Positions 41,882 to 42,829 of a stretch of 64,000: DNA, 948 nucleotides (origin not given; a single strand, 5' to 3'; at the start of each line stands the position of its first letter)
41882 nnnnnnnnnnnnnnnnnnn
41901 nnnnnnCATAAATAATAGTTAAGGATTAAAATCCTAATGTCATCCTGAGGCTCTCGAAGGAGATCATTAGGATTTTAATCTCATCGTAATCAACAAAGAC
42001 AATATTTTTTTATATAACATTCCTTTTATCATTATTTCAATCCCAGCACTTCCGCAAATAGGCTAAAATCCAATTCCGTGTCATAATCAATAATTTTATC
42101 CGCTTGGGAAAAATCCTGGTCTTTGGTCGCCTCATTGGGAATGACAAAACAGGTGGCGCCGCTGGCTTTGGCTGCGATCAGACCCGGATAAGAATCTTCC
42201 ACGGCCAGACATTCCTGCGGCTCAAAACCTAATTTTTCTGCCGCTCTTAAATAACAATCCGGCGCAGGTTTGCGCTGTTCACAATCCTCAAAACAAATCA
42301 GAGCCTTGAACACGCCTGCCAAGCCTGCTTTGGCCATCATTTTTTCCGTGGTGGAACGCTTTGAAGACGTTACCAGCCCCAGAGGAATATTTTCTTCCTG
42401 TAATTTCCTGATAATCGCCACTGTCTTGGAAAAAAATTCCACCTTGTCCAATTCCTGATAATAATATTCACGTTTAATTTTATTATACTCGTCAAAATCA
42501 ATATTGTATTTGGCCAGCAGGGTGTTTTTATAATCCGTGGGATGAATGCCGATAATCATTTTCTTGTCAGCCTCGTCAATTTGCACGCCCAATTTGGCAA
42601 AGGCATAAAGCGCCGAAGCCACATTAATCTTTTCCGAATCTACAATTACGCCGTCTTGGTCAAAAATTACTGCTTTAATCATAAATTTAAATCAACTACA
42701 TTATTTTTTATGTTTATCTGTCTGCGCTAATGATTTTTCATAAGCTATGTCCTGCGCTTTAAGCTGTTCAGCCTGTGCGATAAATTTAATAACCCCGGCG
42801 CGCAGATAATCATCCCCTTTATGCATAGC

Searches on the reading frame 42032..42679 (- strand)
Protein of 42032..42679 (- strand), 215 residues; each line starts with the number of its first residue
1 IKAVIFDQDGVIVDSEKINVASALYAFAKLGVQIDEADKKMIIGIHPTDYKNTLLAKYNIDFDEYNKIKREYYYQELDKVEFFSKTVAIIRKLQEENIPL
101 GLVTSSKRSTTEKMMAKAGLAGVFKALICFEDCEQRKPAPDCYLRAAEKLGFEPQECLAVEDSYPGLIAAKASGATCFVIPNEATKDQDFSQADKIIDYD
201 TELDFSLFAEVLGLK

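Call 12: search_protein_families(library=pfam, proteins=[window:42032-42679:-], max_evalue=0.001)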
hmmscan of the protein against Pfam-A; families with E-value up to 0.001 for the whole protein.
window:42032-42679:- (215 aa): 3 families
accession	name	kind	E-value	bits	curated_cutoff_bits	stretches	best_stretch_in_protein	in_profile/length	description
PF13419.12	HAD_2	-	1.1e-34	120.6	23.8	1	4-179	1-177/178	Haloacid dehalogenase-like hydrolase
PF00702.32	Hydrolase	-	1e-26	94.9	26.4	1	1-174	1-191/191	haloacid dehalogenase-like hydrolase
PF13242.12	Hydrolase_like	-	0.00034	20.9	22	1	136-192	3-60/75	HAD-hyrolase-like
